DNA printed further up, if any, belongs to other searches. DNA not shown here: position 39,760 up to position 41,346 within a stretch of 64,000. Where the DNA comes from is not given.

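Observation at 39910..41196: Radical SAM protein with a novel ~190-aa N-terminal domain inside the sulfur operon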

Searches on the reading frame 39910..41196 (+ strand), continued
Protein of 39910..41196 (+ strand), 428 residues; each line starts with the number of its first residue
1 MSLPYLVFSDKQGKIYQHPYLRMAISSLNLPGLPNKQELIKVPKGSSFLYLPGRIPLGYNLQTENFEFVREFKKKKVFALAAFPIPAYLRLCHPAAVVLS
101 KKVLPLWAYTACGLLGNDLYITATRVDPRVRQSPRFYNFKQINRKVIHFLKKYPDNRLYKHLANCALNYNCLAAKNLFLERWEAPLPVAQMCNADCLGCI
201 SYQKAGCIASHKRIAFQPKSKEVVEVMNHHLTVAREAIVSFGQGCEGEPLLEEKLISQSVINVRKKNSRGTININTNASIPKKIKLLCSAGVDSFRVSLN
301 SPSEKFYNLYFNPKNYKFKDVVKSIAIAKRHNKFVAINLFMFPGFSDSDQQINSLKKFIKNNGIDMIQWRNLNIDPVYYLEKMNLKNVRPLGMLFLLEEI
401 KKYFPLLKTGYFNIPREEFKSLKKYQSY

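Call 33: find_encoding_contigs(protein=P0090, flank=6000, max_places=1)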
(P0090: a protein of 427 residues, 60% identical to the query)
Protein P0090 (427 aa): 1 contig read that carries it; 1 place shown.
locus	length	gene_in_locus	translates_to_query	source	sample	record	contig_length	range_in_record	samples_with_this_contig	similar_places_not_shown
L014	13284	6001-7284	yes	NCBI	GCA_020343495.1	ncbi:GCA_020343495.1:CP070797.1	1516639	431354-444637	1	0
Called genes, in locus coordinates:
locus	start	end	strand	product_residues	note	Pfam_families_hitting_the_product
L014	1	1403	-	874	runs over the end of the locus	PF06165:GH94_b-supersand (weak), PF17167:Glyco_hydro_94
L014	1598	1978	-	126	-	PF00072:Response_reg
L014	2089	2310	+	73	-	PF13560:HTH_31, PF01381:HTH_3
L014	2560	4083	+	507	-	PF07719:TPR_2 (faint), PF13424:TPR_12 (weak)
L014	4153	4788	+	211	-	-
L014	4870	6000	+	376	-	-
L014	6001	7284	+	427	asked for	PF04055:Radical_SAM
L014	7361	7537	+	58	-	PF02416:TatA_B_E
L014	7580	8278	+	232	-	PF00902:TatC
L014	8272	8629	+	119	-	-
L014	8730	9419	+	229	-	-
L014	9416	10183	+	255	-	PF13424:TPR_12 (faint), PF13414:TPR_11 (faint), PF13432:TPR_16, PF00515:TPR_1, PF07719:TPR_2 (weak), PF08239:SH3_3 (faint)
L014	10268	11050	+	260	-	PF03446:NAD_binding_2, PF03807:F420_oxidored, PF14748:P5CR_dimer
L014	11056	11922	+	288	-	PF06691:DUF1189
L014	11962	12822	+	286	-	PF01048:PNP_UDP_1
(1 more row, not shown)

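Call 34: find_encoding_contigs(protein=P0284, flank=6000, max_places=3)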
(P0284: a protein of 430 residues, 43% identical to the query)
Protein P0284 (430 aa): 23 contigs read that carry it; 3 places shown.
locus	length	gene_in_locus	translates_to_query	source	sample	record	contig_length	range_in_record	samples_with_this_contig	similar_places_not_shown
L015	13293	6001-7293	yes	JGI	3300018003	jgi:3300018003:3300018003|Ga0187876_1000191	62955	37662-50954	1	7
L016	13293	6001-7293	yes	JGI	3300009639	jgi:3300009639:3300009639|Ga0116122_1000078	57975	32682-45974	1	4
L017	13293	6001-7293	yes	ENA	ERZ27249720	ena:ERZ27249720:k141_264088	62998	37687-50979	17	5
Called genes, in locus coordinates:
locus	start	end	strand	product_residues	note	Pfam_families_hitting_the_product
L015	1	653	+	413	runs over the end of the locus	PF00005:ABC_tran, PF00990:GGDEF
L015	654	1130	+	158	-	PF02470:MlaD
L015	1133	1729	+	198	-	PF05494:MlaC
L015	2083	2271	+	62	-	PF12797:Fer4_2 (weak), PF12837:Fer4_6 (weak), PF12838:Fer4_7 (faint), PF13237:Fer4_10 (weak), PF00037:Fer4, PF13459:Fer4_15, PF14697:Fer4_21, PF13370:Fer4_13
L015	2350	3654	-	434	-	PF00140:Sigma70_r1_2, PF04542:Sigma70_r2, PF04539:Sigma70_r3, PF04545:Sigma70_r4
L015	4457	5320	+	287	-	PF02811:PHP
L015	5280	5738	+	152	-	PF00892:EamA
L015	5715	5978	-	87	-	-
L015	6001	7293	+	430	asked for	PF04055:Radical_SAM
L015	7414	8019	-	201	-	PF03848:TehB, PF13489:Methyltransf_23, PF13847:Methyltransf_31, PF08241:Methyltransf_11, PF08242:Methyltransf_12 (weak), PF13649:Methyltransf_25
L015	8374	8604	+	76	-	-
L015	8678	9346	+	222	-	PF01726:LexA_DNA_bind, PF00717:Peptidase_S24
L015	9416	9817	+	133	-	PF05635:23S_rRNA_IVP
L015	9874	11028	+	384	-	PF00817:IMS, PF11798:IMS_HHH (weak), PF21999:IMS_HHH_1 (weak), PF11799:IMS_C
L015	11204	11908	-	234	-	-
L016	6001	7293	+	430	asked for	PF04055:Radical_SAM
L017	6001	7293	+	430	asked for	PF04055:Radical_SAM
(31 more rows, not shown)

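Call 50: search_solved_structures(query=A1, max_evalue=1, show_alignments=2)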
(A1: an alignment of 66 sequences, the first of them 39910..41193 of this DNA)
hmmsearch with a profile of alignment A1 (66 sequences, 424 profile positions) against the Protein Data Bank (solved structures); distinct sequences matched with E-value up to 1: 16.
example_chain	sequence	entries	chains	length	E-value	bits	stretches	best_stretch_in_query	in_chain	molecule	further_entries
6y1x_A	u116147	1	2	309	8.5e-09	37.6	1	188-353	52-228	Radical SAM domain protein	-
7bi7_A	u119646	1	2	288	4.6e-06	28.6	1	188-353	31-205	FeMo cofactor biosynthesis protein NifB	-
7jmb_A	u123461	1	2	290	4.7e-06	28.6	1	188-353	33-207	Nitrogenase iron-molybdenum cofactor biosynthesis protein NifB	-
2fb2_A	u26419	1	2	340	4.8e-06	28.5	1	250-353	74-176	Molybdenum cofactor biosynthesis protein A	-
7jma_A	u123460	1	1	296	5e-06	28.5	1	188-353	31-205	Nitrogenase iron-molybdenum cofactor biosynthesis protein NifB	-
1tv7_A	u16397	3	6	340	7.4e-06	27.9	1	251-353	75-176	Molybdenum cofactor biosynthesis protein A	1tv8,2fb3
7vob_C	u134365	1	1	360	7.5e-06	27.9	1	251-373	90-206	Cytosylglucuronate decarboxylase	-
7voc_C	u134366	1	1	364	7.8e-06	27.8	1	251-373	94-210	Cytosylglucuronate decarboxylase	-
8wm2_A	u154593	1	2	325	0.037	15.7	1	250-304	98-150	Fe-S radical SAM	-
6b4c_A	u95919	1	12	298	0.2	13.3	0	251-359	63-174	Viperin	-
9p0p_A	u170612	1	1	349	0.21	13.2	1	317-365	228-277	Ribosomal RNA large subunit methyltransferase Cfr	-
9dgw_A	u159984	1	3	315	0.22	13.2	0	251-359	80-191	Radical SAM core domain-containing protein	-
9dfw_A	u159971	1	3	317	0.22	13.2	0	251-359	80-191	Radical SAM core domain-containing protein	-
7n7i_A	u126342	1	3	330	0.27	12.9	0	251-359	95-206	Viperin-like enzyme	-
3c8f_A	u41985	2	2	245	0.74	11.4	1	322-366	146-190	Pyruvate formate-lyase 1-activating enzyme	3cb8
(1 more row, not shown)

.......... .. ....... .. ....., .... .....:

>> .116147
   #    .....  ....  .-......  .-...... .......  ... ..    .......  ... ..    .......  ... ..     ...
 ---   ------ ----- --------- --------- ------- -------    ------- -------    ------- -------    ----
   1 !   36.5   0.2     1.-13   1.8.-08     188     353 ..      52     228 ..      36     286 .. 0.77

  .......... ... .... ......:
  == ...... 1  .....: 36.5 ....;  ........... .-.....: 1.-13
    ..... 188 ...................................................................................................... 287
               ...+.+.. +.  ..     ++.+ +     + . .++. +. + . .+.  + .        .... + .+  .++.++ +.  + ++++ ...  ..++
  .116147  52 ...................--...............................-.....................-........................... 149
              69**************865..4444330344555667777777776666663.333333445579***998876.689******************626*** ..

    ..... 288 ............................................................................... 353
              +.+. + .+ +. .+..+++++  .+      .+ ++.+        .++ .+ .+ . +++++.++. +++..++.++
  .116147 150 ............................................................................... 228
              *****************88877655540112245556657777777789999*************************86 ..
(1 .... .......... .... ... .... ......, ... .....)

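Call 53: find_related_loci(query=A1, collection=metagenome_contigs, flank=8000)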
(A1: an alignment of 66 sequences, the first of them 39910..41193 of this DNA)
Query A1 (428 aa) in metagenome_contigs; peptide patterns used: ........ (x = any residue, [..] = any of these).
600 stretches matched a pattern (row limit reached: there are more); 597 encode a relative of the query (tblastn E <= 1e-3); the best 80 are kept; 80 distinct loci.
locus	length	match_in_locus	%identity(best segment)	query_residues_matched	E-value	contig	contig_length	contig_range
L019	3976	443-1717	65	1-425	0e+0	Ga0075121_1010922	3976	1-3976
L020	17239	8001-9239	64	1-414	1e-176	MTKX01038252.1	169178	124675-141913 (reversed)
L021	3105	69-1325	62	1-419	0e+0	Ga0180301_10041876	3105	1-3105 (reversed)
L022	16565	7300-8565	54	1-422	3e-155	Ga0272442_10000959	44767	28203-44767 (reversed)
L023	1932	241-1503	48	3-420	7e-136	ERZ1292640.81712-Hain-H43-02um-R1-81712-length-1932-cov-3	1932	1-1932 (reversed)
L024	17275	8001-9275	44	3-420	1e-119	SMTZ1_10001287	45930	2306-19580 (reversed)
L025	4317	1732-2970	47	4-413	6e-120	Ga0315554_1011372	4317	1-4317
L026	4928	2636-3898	46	4-419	2e-118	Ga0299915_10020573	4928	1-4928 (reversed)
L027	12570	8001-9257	43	3-415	8e-117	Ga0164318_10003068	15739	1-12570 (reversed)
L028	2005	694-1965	44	1-419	2e-124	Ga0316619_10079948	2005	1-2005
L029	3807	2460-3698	46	6-419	6e-119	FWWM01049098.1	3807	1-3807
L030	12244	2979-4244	44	3-419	3e-116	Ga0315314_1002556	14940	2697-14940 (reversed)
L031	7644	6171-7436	44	4-420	2e-116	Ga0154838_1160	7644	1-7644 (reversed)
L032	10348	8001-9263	43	4-419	5e-116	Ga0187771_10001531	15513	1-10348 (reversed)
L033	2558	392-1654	44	4-419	9e-121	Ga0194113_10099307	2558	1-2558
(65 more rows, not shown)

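Call 59: search_protein_families(library=pfam, proteins=[L019:45-431:+, L019:1802-2242:+, L021:1601-2038:+, L020:9260-9874:-, L020:9875-10984:-, L020:10985-11761:-, L022:6974-7303:+, L022:8603-8824:+, L022:8802-9515:+, L022:9918-10823:+], max_evalue=0.01)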
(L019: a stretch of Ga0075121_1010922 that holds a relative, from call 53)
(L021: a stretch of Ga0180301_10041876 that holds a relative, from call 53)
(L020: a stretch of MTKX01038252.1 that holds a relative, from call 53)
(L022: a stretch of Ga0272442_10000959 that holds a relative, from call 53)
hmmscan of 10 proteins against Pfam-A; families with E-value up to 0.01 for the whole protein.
L019:45-431:+ (128 aa): 0 families

L019:1802-2242:+ (146 aa): 2 families
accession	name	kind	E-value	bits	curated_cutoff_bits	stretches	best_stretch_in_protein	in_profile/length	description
PF02082.26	Rrf2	-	1.7e-39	135.4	30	1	3-132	1-131/132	Iron-dependent Transcriptional regulator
PF03444.21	HrcA_DNA-bdg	-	0.0046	17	21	0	23-66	21-64/79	Winged helix-turn-helix transcription repressor, HrcA DNA-binding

L021:1601-2038:+ (145 aa): 2 families
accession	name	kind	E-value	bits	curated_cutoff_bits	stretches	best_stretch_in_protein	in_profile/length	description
PF02082.26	Rrf2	-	1.1e-33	116.7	30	1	3-132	1-131/132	Iron-dependent Transcriptional regulator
PF03444.21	HrcA_DNA-bdg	-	0.0089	16.1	21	0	29-66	27-64/79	Winged helix-turn-helix transcription repressor, HrcA DNA-binding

L020:9260-9874:- (204 aa): 1 family
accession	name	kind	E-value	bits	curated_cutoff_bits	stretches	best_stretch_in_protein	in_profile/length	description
PF00899.27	ThiF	-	1.9e-35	122.6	28.1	1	12-150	10-149/238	ThiF family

L020:9875-10984:- (369 aa): 2 families
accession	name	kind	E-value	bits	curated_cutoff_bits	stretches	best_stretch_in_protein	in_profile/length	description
PF04055.27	Radical_SAM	-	2.2e-15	57.7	29.5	1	80-232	3-160/166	Radical SAM superfamily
PF06968.18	BATS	-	7.2e-15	55.4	22.2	1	258-359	3-88/88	Biotin and Thiamin Synthesis associated domain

L020:10985-11761:- (258 aa): 2 families
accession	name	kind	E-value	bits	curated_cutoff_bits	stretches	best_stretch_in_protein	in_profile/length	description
PF05690.20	ThiG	-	2.7e-101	338.5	23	1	6-249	1-247/247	Thiazole biosynthesis protein ThiG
PF00977.27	His_biosynth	-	2.9e-06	27.3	23.6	1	162-218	58-114/228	Histidine biosynthesis protein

L022:6974-7303:+ (109 aa): 1 family
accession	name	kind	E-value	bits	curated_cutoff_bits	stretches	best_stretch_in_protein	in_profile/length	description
PF07610.17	DUF1573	-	0.0049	17.3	26.1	0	50-105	34-93/98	Protein of unknown function (DUF1573)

L022:8603-8824:+ (73 aa): 1 family
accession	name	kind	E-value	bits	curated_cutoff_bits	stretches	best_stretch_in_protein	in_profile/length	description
PF09383.16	NIL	-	8.4e-12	45.2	24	1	6-70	3-71/73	NIL domain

L022:8802-9515:+ (237 aa): 1 family
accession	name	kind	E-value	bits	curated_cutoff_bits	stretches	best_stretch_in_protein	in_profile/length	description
PF00588.24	SpoU_methylase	-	2.6e-23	83.2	29.7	1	15-161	2-142/142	SpoU rRNA Methylase family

L022:9918-10823:+ (301 aa): 3 families
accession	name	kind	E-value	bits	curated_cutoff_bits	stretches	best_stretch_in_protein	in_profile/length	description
PF01018.28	GTP1_OBG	-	3.5e-35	121.3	27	1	3-143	1-152/155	GTP1/OBG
PF01926.29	MMR_HSR1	-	2.7e-15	56.9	21.9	1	149-265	1-113/113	50S ribosome-binding GTPase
PF02421.24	FeoB_N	-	1.1e-08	35.2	27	1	149-205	2-58/156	Ferrous iron transport protein B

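Call 67: search_protein_families(library=pfam, proteins=[P0270, P0061, P0068], max_evalue=0.01)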
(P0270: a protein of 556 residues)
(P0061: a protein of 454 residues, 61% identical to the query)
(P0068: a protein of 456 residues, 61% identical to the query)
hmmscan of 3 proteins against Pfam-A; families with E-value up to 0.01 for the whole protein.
P0270 (556 aa): 1 family
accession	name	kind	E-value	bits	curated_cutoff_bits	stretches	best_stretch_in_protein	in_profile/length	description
PF04055.27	Radical_SAM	-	2.4e-19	70.5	29.5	1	315-479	4-162/166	Radical SAM superfamily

P0061 (454 aa): 1 family
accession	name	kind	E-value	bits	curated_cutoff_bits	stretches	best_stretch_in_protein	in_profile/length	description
PF04055.27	Radical_SAM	-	2.1e-16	61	29.5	1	187-355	2-165/166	Radical SAM superfamily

P0068 (456 aa): 1 family
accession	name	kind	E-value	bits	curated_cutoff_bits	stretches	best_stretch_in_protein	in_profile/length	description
PF04055.27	Radical_SAM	-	2.1e-17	64.3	29.5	1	191-356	3-163/166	Radical SAM superfamily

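Call 68: search_protein_families(library=padloc, proteins=[window:39910-41193:+], max_evalue=0.01)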
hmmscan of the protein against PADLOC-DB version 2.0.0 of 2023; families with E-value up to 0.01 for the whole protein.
window:39910-41193:+ (428 aa): 0 families
